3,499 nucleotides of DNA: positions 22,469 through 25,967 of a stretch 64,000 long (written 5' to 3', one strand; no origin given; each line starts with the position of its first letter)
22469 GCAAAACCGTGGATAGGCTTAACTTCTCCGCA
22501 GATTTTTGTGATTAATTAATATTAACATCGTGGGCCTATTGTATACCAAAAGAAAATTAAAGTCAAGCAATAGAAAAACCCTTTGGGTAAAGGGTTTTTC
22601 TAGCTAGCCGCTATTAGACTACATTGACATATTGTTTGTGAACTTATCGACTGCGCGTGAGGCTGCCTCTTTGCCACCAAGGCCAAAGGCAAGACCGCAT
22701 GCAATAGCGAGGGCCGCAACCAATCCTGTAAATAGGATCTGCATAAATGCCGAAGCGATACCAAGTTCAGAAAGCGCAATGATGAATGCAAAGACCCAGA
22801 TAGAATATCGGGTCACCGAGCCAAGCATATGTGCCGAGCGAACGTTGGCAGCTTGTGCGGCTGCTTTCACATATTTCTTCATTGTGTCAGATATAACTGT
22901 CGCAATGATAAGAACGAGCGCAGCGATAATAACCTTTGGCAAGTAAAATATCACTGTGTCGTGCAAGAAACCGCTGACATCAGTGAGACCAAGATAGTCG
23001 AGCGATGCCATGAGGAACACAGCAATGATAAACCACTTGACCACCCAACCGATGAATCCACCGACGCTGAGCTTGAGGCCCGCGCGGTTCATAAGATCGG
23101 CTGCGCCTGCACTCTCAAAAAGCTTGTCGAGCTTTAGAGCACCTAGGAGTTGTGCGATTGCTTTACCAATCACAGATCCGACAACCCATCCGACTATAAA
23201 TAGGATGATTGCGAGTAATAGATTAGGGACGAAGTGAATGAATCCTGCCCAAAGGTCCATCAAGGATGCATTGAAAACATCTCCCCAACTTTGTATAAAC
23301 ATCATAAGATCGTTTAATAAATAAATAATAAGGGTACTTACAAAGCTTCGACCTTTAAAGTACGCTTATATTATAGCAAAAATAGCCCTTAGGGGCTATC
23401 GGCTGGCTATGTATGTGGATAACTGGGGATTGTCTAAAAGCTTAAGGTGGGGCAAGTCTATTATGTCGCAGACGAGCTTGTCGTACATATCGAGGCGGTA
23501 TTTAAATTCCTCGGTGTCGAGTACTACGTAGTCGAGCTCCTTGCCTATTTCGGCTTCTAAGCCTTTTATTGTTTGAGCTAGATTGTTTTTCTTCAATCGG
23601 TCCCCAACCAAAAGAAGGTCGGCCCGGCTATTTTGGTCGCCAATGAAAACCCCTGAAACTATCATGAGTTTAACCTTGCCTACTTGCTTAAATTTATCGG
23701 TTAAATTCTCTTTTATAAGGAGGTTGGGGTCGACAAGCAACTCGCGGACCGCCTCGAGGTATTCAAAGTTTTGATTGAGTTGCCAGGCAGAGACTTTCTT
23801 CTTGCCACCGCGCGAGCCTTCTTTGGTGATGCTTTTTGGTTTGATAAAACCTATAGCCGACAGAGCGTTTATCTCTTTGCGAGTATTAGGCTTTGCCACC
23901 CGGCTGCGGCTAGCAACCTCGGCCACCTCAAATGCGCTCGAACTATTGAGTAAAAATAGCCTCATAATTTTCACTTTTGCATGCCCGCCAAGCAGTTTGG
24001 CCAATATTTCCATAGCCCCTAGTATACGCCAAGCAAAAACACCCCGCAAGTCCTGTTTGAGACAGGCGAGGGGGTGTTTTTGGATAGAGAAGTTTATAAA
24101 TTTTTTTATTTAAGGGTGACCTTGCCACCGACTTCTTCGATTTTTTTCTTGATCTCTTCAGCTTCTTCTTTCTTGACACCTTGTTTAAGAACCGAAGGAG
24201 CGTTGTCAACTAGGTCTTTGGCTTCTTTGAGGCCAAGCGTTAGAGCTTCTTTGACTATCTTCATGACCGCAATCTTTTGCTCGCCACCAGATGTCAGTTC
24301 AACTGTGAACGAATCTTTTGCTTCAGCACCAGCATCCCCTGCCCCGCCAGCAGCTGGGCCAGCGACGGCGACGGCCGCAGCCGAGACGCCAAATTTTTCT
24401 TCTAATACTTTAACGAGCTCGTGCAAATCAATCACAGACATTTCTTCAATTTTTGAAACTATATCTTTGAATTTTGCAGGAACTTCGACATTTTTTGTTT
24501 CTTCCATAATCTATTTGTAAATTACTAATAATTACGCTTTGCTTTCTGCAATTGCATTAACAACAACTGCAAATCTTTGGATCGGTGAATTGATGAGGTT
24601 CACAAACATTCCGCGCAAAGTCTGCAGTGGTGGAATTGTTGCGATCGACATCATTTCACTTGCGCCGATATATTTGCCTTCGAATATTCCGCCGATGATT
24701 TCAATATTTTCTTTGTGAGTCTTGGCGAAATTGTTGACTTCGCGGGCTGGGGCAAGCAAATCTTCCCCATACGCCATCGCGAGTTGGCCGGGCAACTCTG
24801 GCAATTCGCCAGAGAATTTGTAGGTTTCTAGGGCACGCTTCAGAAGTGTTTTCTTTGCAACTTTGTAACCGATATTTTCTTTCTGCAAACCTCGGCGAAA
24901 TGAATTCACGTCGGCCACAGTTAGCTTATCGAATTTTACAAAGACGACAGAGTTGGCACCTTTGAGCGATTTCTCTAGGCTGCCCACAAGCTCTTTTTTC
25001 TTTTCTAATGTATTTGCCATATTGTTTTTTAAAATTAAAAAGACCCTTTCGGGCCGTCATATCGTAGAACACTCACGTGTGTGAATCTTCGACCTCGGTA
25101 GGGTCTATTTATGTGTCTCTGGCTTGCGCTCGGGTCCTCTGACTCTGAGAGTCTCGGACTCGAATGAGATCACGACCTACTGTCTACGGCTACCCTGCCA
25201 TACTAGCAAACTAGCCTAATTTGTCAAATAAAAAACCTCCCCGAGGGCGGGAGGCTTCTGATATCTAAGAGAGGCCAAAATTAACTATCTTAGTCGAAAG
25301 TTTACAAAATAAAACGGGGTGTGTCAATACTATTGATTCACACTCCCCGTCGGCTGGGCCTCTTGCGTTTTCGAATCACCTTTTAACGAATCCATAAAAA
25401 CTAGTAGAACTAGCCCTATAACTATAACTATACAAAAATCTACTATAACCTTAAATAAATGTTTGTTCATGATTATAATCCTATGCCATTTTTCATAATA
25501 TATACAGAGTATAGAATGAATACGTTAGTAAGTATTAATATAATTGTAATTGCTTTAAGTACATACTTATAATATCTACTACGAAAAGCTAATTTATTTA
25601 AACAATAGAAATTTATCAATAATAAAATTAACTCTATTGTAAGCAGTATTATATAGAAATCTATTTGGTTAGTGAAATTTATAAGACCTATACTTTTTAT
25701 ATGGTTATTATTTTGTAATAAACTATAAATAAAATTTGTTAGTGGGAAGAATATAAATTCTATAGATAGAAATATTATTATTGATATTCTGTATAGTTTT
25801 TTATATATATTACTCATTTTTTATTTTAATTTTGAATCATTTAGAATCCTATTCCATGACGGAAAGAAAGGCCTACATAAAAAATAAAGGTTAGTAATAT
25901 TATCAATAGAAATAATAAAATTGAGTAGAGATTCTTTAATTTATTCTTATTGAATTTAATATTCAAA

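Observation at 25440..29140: Sharply AT-rich accessory island: tandem small membrane-protein paralogs next to a 971-aa secreted lipase-like hydrolase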

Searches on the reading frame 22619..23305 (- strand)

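Call 80: search_protein_families(library=pfam, proteins=[window:22619-23305:-], max_evalue=0.001)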
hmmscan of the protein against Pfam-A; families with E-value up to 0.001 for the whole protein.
window:22619-23305:- (228 aa): 1 family
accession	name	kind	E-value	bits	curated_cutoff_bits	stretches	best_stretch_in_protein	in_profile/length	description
PF05552.17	MS_channel_1st_1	-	7.8e-15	54.9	22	2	17-61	5-49/50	Mechanosensitive ion channel, conserved TM helix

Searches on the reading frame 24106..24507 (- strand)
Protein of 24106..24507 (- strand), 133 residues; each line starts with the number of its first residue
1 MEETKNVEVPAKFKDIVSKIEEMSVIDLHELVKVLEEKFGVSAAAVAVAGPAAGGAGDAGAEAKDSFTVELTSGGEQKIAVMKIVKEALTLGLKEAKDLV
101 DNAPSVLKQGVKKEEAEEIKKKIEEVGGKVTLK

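Call 6: search_protein_families(library=pfam, proteins=[window:24106-24507:-], max_evalue=0.01)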
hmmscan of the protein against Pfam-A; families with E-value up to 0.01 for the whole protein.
window:24106-24507:- (133 aa): 2 families
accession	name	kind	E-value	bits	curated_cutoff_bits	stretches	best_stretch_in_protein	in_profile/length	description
PF00542.24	Ribosomal_L12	-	1e-25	90.3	25.9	1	67-133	1-67/67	Ribosomal protein L7/L12 C-terminal domain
PF16320.10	Ribosomal_L12_N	-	3.1e-16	59.2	25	1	14-57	3-45/48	Ribosomal protein L7/L12 dimerisation domain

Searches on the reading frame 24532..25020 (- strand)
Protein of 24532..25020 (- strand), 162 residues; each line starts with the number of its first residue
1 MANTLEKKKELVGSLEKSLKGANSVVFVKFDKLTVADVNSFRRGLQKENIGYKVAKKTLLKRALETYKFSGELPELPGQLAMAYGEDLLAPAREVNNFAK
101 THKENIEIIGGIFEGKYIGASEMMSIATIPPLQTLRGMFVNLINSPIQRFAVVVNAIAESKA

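Call 6: search_protein_families(library=pfam, proteins=[window:24532-25020:-], max_evalue=0.01)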
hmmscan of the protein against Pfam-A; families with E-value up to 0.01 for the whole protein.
window:24532-25020:- (162 aa): 1 family
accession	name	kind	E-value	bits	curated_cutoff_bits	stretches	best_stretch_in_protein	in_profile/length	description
PF00466.25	Ribosomal_L10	-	1.8e-18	66.9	22.8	1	4-100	2-100/100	Ribosomal protein L10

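Call 24: find_related_loci(query=window:24532-25020:-, collection=genome_contigs, flank=10000)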
Query window:24532-25020:- (162 aa) in genome_contigs; peptide patterns used: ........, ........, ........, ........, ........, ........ (x = any residue, [..] = any of these).
167 stretches matched a pattern; 59 encode a relative of the query (tblastn E <= 1e-3); 59 distinct loci.
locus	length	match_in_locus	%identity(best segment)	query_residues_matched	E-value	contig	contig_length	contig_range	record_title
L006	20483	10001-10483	75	1-161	3e-82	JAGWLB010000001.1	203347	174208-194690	MAG: Patescibacteria group bacterium isolate REEB175 contig-150_28, whole genome shotgun sequence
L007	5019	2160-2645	76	1-162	2e-81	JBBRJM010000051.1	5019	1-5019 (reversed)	MAG: Candidatus Paceibacteria bacterium isolate Co_metawrap_2869 Cmw_2869_k141_7692868_length_5019_cov_11.9820, whole ge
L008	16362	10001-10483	75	1-161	2e-80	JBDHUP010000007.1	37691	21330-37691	MAG: Candidatus Paceibacteria bacterium isolate AS-MESO-3CA.90 NODE_4401_length_37691_cov_4.853273, whole genome shotgun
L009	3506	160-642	76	1-161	8e-81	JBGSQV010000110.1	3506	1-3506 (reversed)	MAG: Candidatus Paceibacteria bacterium isolate JTS-AC341 k141_4070343, whole genome shotgun sequence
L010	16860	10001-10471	76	1-157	4e-79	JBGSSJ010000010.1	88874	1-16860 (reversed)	MAG: Candidatus Paceibacteria bacterium isolate JTS-AC38 k141_3844219, whole genome shotgun sequence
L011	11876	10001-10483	74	1-161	1e-77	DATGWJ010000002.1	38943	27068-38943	MAG TPA_asm: Candidatus Paceibacterota bacterium isolate SMAG_U10579 k141_497566, whole genome shotgun sequence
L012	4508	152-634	76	1-161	5e-78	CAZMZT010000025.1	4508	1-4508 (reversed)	MAG TPA_asm: uncultured Candidatus Saccharibacteria bacterium isolate SRP286056_co1_104 genome assembly, contig: NODE_29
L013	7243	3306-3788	73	1-161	7e-78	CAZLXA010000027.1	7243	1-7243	MAG TPA_asm: uncultured Candidatus Saccharibacteria bacterium isolate SRP272421_co2_734 genome assembly, contig: NODE_40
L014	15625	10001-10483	73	1-161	2e-77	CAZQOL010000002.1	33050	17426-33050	MAG TPA_asm: uncultured Candidatus Saccharibacteria bacterium isolate SRP278252_co2_252 genome assembly, contig: NODE_26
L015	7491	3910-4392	73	1-161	5e-77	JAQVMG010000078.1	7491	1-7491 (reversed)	MAG: Thermoplasmata archaeon isolate STF1_128 NODE_35015_length_7491_cov_2.633351_Sandtown_F1, whole genome shotgun sequ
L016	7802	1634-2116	71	1-161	3e-76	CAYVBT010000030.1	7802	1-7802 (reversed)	MAG TPA_asm: uncultured Candidatus Saccharibacteria bacterium isolate binchicken_co113_107 genome assembly, contig: NODE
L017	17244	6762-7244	74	1-161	2e-76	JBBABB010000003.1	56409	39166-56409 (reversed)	MAG: Candidatus Paceibacterota bacterium isolate SO_2017_GW3_9 scaffold_429_c2_OW296A_2017, whole genome shotgun sequenc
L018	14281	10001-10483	75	1-161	2e-75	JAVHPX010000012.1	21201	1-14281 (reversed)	MAG: Candidatus Paceibacterota bacterium isolate WB01no19_32_21 NODE_1566_length_21201_cov_12.454081, whole genome shotg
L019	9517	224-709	72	1-162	2e-75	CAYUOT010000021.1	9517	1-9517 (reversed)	MAG TPA_asm: uncultured Candidatus Saccharibacteria bacterium isolate SRP192927_co4_916 genome assembly, contig: NODE_18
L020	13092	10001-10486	73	1-162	1e-74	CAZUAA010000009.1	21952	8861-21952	MAG TPA_asm: uncultured Candidatus Saccharibacteria bacterium isolate SRP285395_co2_291 genome assembly, contig: NODE_37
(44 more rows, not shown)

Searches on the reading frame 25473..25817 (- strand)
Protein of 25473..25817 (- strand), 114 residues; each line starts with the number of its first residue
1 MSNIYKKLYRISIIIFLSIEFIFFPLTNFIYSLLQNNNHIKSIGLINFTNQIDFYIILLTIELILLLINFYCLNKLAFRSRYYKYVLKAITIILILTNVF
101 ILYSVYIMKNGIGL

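Call 6: search_protein_families(library=pfam, proteins=[window:25473-25817:-], max_evalue=0.01)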
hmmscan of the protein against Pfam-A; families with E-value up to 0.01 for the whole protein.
window:25473-25817:- (114 aa): 0 families

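Call 37: search_protein_representatives(protein=window:25473-25817:-)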
Query: 114 residues. Proteins with E-value up to 0.001 (for the whole library): 4; up to 1e-10: 2; up to 1e-30: 1. The best 4 are listed.
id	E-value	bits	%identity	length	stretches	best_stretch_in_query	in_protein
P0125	4.1e-60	217.0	100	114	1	1-114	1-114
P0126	1.0e-10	58.2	35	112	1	5-113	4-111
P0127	2.8e-05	40.7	34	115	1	10-113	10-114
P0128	6.5e-04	36.3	32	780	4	31-60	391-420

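Call 64: search_protein_families(library=padloc, proteins=[window:25473-25817:-], max_evalue=0.01)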
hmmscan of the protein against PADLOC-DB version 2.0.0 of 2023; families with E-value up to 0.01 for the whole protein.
window:25473-25817:- (114 aa): 0 families

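Call 65: search_protein_families(library=ncbifam, proteins=[window:25473-25817:-], max_evalue=0.01)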
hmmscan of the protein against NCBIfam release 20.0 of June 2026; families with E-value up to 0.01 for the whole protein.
window:25473-25817:- (114 aa): 0 families
